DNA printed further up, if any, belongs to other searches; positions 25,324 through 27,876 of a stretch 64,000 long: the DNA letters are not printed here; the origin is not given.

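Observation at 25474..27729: Ser/Thr kinase fused to a cNMP-binding domain and a CheY-like receiver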

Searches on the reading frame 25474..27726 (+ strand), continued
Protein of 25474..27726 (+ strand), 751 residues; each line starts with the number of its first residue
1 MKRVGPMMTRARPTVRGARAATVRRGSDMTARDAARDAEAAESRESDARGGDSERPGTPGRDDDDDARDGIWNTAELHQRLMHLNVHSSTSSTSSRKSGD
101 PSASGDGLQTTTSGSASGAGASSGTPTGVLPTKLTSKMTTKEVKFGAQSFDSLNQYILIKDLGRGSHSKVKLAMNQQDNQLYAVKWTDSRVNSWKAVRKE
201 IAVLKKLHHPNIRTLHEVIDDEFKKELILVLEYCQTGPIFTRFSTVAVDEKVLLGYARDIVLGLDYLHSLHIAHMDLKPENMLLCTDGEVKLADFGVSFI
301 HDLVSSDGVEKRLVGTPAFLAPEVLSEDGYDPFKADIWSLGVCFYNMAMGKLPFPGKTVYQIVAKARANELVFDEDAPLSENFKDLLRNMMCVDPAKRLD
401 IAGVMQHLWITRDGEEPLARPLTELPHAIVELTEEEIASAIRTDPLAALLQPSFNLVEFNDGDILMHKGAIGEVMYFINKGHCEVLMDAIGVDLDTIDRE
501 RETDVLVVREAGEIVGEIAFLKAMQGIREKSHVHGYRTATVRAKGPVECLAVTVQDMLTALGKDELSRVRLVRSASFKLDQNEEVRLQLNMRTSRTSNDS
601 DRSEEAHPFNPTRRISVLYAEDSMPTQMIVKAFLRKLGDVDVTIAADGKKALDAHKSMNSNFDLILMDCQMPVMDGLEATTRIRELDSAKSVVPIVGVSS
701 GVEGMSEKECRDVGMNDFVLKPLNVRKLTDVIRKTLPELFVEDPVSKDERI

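Call 16: search_solved_structures(query=window:25474-27726:+, max_evalue=0.00001, show_alignments=2)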
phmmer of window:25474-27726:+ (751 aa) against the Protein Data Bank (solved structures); distinct sequences matched with E-value up to 0.00001: 2681 (the best 60 are shown).
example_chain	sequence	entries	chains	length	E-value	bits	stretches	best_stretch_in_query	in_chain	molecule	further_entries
6cmj_A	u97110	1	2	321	7.7e-51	176.5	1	146-419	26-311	Calcium/calmodulin-dependent protein kinase kinase 2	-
2zv2_A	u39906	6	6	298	3.5e-47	164.4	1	196-412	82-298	Calcium/calmodulin-dependent protein kinase kinase 2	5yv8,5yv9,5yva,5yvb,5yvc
5uy6_A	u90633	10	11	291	5e-47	163.9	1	196-412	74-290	Calcium/calmodulin-dependent protein kinase kinase 2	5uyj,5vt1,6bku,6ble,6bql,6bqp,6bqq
6ccf_A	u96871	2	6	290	3e-45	158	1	196-412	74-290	Calcium/calmodulin-dependent protein kinase kinase 1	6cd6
4yom_B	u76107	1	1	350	1.9e-39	138.9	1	145-418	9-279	Serine/threonine-protein kinase BRSK2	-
4czt_A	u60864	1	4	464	2.2e-39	138.6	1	154-415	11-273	CBL-INTERACTING SERINE/THREONINE-PROTEIN KINASE 23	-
4czu_A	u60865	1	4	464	3.1e-39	138.2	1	154-415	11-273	CBL-INTERACTING SERINE/THREONINE-PROTEIN KINASE 23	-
8vsu_C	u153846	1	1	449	3.9e-39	137.8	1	153-421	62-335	Serine/threonine-protein kinase STK11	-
8xfl_A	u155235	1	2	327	9e-39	136.6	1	153-425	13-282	MAP/microtubule affinity-regulating kinase 4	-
5es1_A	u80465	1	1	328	9e-39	136.6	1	153-425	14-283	MAP/microtubule affinity-regulating kinase 4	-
2xuu_A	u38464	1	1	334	9.4e-39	136.6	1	157-422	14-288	DEATH-ASSOCIATED PROTEIN KINASE 1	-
4ynz_A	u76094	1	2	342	1.3e-38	136.1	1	152-418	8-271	Serine/threonine-protein kinase BRSK2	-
2qnj_A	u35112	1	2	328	1.8e-38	135.6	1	149-424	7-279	MAP/microtubule affinity-regulating kinase 3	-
2wtk_C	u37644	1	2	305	2.2e-38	135.4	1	154-421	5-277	SERINE/THREONINE-PROTEIN KINASE 11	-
9yr9_A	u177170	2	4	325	3.3e-38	134.8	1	153-424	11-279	MAP/microtubule affinity-regulating kinase 3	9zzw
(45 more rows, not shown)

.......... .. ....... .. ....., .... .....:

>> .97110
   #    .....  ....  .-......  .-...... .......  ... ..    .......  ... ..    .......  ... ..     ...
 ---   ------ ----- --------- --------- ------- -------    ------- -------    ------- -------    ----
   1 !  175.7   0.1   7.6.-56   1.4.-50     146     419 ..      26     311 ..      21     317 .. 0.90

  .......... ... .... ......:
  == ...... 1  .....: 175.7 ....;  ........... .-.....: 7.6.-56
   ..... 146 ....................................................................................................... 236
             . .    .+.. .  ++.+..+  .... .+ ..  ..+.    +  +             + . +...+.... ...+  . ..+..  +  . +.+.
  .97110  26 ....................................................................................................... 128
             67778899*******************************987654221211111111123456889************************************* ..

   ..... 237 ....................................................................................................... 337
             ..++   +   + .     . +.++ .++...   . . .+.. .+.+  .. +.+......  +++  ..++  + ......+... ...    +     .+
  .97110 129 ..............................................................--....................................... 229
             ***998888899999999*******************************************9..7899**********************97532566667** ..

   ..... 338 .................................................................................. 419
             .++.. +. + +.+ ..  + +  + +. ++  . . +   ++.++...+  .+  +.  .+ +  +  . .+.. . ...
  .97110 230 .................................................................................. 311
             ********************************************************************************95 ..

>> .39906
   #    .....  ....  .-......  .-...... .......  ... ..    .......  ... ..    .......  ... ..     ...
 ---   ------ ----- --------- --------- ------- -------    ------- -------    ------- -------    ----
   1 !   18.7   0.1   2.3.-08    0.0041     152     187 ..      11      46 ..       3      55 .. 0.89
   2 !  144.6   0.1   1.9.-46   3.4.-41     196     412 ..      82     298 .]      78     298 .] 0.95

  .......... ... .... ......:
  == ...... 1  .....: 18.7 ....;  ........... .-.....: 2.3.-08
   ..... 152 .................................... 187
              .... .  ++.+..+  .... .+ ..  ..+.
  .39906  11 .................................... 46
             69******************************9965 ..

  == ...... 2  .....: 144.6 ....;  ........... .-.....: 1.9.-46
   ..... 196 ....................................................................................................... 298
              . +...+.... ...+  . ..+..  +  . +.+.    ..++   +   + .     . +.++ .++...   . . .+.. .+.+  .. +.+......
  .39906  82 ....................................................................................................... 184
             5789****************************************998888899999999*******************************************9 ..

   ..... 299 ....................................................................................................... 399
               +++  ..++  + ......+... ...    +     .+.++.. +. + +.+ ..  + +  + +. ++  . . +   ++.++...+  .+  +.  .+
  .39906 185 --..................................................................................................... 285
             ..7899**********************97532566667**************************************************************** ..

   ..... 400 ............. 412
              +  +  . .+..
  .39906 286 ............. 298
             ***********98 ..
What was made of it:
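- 25942..26703 (+): Protein kinase domain (aa 157-410) of the CaMKK/GRIK type. The best solved structure by sequence is CaMKK2 6cmj, at 176.5 bits against about 139 for BRSK2, CIPK23 and LKB1 (call 16).
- On CaMKK / GRIK (SnAK) kinase family: CaMKK2 scores 176.5 bits against 139 or less for BRSK2, CIPK23, LKB1, MARK and DAPK (call 16). The alignment to CaMKK2 shows gaps totalling 12 residues in the query at this place (call 16).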

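Call 28: search_protein_families(library=pfam, proteins=[P0086, P0091, P0107, P0077, P0079, P0081, P0098, P0082], max_evalue=0.001)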
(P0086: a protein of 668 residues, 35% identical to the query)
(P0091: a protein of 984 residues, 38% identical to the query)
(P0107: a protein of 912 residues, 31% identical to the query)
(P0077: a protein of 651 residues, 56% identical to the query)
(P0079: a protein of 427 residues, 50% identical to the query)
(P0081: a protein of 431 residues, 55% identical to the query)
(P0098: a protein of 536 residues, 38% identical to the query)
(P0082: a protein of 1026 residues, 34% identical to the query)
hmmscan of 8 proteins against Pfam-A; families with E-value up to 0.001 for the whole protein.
P0086 (668 aa): 4 families
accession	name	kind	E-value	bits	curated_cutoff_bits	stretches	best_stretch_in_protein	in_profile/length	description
PF00069.31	Pkinase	-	7.7e-62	209.5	31.7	1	182-447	2-263/263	Protein kinase domain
PF07714.23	PK_Tyr_Ser-Thr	-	1.2e-36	126.8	23.1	1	183-443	3-256/258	Protein tyrosine and serine/threonine kinase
PF00027.35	cNMP_binding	-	2.9e-16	59.6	27.5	2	550-602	35-87/89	Cyclic nucleotide-binding domain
PF14531.12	Kinase-like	-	4e-05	23.5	25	1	302-394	159-254/289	Kinase-like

P0091 (984 aa): 4 families
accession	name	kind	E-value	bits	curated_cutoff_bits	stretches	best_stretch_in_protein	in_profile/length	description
PF00069.31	Pkinase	-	2.2e-56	191.6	31.7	1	534-756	1-212/263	Protein kinase domain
PF07714.23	PK_Tyr_Ser-Thr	-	2.1e-32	112.9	23.1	1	537-781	4-243/258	Protein tyrosine and serine/threonine kinase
PF00027.35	cNMP_binding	-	1.3e-14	54.3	27.5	1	831-930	2-89/89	Cyclic nucleotide-binding domain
PF03109.22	ABC1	-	6.1e-06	26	22.9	1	598-693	126-220/244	ABC1 atypical kinase-like domain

P0107 (912 aa): 6 families
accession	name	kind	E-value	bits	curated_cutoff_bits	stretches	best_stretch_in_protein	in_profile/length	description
PF00069.31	Pkinase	-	2.5e-59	201.3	31.7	1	190-459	1-263/263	Protein kinase domain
PF07714.23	PK_Tyr_Ser-Thr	-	2.1e-32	112.9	23.1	1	193-455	4-256/258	Protein tyrosine and serine/threonine kinase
PF00027.35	cNMP_binding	-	1.1e-11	45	27.5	1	521-554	1-34/89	Cyclic nucleotide-binding domain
PF03109.22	ABC1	-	1.1e-05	25.1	22.9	1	255-349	125-215/244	ABC1 atypical kinase-like domain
PF01636.29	APH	-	0.00014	22.1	23.2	0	322-349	170-198/239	Phosphotransferase enzyme family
PF14531.12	Kinase-like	-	0.001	18.9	25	0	315-405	159-253/289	Kinase-like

P0077 (651 aa): 4 families
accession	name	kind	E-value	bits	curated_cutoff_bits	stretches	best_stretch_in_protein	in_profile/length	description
PF00069.31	Pkinase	-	2.3e-58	198.1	31.7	1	166-433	3-263/263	Protein kinase domain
PF07714.23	PK_Tyr_Ser-Thr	-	6.9e-29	101.4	23.1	1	166-382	3-227/258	Protein tyrosine and serine/threonine kinase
PF00027.35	cNMP_binding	-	1.3e-09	38.3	27.5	1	480-591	2-87/89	Cyclic nucleotide-binding domain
PF14531.12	Kinase-like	-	9.2e-06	25.5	25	1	274-365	159-255/289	Kinase-like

P0079 (427 aa): 5 families
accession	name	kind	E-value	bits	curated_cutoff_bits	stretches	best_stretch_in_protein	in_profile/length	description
PF00069.31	Pkinase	-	2.4e-60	204.6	31.7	1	43-297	2-263/263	Protein kinase domain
PF07714.23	PK_Tyr_Ser-Thr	-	1.8e-34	119.7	23.1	1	44-293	3-256/258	Protein tyrosine and serine/threonine kinase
PF14531.12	Kinase-like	-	2.1e-08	34.2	25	1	84-243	95-253/289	Kinase-like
PF17667.7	Pkinase_fungal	-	0.00057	19.2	24.1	1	136-216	285-369/387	Fungal protein kinase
PF01163.29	RIO1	-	0.00069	19.7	22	0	69-194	40-160/187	RIO domain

P0081 (431 aa): 3 families
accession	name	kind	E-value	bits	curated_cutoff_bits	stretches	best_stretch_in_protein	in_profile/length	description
PF00069.31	Pkinase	-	9.1e-50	169.9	31.7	1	182-399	1-212/263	Protein kinase domain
PF07714.23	PK_Tyr_Ser-Thr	-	6e-27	95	23.1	1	184-407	3-227/258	Protein tyrosine and serine/threonine kinase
PF14531.12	Kinase-like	-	1.2e-05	25.2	25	1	284-385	151-252/289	Kinase-like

P0098 (536 aa): 3 families
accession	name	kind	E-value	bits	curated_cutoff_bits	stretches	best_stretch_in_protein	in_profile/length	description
PF00069.31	Pkinase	-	1.8e-60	205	31.7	1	93-353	1-263/263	Protein kinase domain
PF07714.23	PK_Tyr_Ser-Thr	-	9.6e-32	110.7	23.1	1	96-349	4-256/258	Protein tyrosine and serine/threonine kinase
PF03109.22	ABC1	-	4.3e-05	23.2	22.9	1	156-249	123-215/244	ABC1 atypical kinase-like domain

P0082 (1026 aa): 7 families
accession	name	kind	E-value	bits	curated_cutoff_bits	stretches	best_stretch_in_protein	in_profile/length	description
PF00069.31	Pkinase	-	1.5e-208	690.4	31.7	3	55-315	1-263/263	Protein kinase domain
PF07714.23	PK_Tyr_Ser-Thr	-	2.5e-93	312.6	23.1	3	57-308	3-253/258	Protein tyrosine and serine/threonine kinase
PF17667.7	Pkinase_fungal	-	7.7e-14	51.6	24.1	2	515-599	299-383/387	Fungal protein kinase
PF06293.20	Kdo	-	2.2e-11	44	21.3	1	472-550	87-167/207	Lipopolysaccharide kinase (Kdo/WaaP) family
PF14531.12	Kinase-like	-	6.9e-10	39.1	25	0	512-651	155-289/289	Kinase-like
PF01636.29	APH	-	0.00047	20.4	23.2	0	155-193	154-185/239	Phosphotransferase enzyme family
PF01633.27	Choline_kinase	-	0.00058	19.7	29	0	516-554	157-193/300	Choline/ethanolamine kinase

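Call 31: predict_structure(alignment_id=A2)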
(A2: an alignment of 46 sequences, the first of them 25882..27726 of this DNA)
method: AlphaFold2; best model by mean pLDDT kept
length: 615 residues; sequences in the alignment: 46
mean_pLDDT: 70.5   pTM: 0.48
mean pLDDT of the five models: 70.5, 65.0, 61.8, 60.7, 60.4
residues with pLDDT >= 90: 124; 70-90: 227; 50-70: 145; < 50: 119
segments of 3 or more residues with pLDDT < 50: 1-9, 11-48, 167-170, 286-291, 307-315, 353-367, 453-471, 566-568, 607-615
pLDDT, mean of each block of 10 residues (from residue 1): 32 33 30 43 43 53 74 77 57 66 81 93 92 84 85 78 57 66 88 88 95 92 89 87 92 95 94 95 60 61 55 57 85 76 72 44 49 64 69 62 77 78 60 52 53 43 31 79 79 71 82 88 86 79 91 85 63 84 77 86 61 31
secondary structure, 60 per line:
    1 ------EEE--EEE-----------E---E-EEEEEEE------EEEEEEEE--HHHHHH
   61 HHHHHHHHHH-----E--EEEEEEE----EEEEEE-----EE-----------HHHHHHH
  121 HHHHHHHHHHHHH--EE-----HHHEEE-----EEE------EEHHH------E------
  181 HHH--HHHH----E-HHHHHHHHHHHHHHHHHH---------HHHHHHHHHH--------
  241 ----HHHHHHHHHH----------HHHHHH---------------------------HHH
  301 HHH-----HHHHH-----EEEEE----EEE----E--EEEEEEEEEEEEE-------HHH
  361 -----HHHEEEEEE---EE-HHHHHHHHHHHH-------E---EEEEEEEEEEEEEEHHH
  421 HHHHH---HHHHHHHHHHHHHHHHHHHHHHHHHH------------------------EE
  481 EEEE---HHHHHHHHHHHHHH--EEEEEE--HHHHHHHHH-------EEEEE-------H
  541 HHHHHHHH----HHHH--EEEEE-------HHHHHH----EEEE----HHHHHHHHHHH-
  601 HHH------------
elements in order: E7-9 E12-14 E32-38 E45-52 H55-70 E79-85 E90-95 H114-133 E146-148 E154-156 H186-189 H196-213 H223-232 H245-254 H265-270 H298-303 H309-313 E319-323 E328-330 E338-350 E369-374 H381-392 E404-417 H418-425 H429-454 E479-484 H488-501 E504-509 H512-520 E528-532 H540-548 H553-556 E559-563 H571-576 E581-584 H589-599
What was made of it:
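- Inter-domain geometry in the full model is unreliable (pTM 0.48; call 31), so the autoinhibition step rests on analogy only.
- Tried and rejected: Full-length AlphaFold2 model (call 31). pTM was 0.48 and the N-lobe was poorly modelled.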

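Call 38: fold_search(model_id=the predicted structure, library=pdb)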
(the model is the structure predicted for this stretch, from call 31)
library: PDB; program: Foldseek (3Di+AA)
matches with E <= 10: 2000; with E <= 0.001: 2000
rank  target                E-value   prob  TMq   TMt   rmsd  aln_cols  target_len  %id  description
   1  6cmj_B                1.5e-22  1.00  0.39  0.82   2.5       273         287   35  Human CAMKK2 with GSK650393 (released 2018-04-04)
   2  6cmj_A                3.1e-22  1.00  0.39  0.81   2.6       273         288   35  Human CAMKK2 with GSK650393 (released 2018-04-04)
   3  6brc_B                5.2e-22  1.00  0.38  0.87   4.3       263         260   37  Crystal Structure of the Human CAMKK2B in complex with AP26113-analog (ALK-IN-1) (released 2017-12-13)
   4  5yv8                  1.3e-21  1.00  0.38  0.88   2.3       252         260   37  Structure of CaMKK2 in complex with CKI-002 (released 2018-12-05)
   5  8r4v_C                1.3e-21  1.00  0.38  0.70   6.7       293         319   30  Structure of Salt-inducible kinase 3 in complex with inhibitor (released 2024-03-27)
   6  6cd6_C                1.4e-21  1.00  0.38  0.86   4.5       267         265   36  Crystal Structure of the Human CAMKK1A in complex with GSK650394 (released 2018-03-07)
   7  8tuc                  1.5e-21  1.00  0.39  0.83   4.3       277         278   35  Unphosphorylated CaMKK2 in complex with CC-8977 (released 2023-12-13)
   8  8r4v_B                2.0e-21  1.00  0.38  0.72   6.3       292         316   30  Structure of Salt-inducible kinase 3 in complex with inhibitor (released 2024-03-27)
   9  8r4o_C                2.2e-21  1.00  0.37  0.71   7.7       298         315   29  Salt inducible kinase 3 in complex with inhibitor (released 2024-03-27)
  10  2zv2                  2.9e-21  1.00  0.37  0.88   2.0       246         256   36  Crystal structure of human calcium/calmodulin-dependent protein kinase kinase 2, beta, CaMKK2 kinase domain in complex w (released 2009-11-03)
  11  6bku                  3.1e-21  1.00  0.38  0.86   2.6       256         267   37  Crystal Structure of the Human CAMKK2B bound to GSK650394 (released 2017-11-29)
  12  6bql                  3.1e-21  1.00  0.38  0.81   2.9       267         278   35  Crystal Structure of the Human CAMKK2B in complex with TAE-226 (released 2017-12-13)
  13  6ccf_A                3.7e-21  1.00  0.38  0.87   2.4       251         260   36  Crystal Structure of the Human CAMKK1A in complex with Hesperadin (released 2018-03-07)
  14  6ble                  4.4e-21  1.00  0.39  0.87   2.4       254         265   37  Crystal Structure of the Human CAMKK2B in complex with CP673451 (released 2017-11-29)
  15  8oku_B                4.6e-21  1.00  0.38  0.70   8.0       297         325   29  Salt-Inducible Kinase 3 in complex with an inhibitor (released 2024-01-10)
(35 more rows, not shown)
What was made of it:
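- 25942..26703 (+): Foldseek places CaMKK2 and CaMKK1 on top (call 38).
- On CaMKK / GRIK (SnAK) kinase family: Foldseek places CaMKK2/1 on top (call 38).
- On PKG/PKA (AGC cNMP-dependent kinases): The kinase is CaMKK-type (calls 16, 38).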
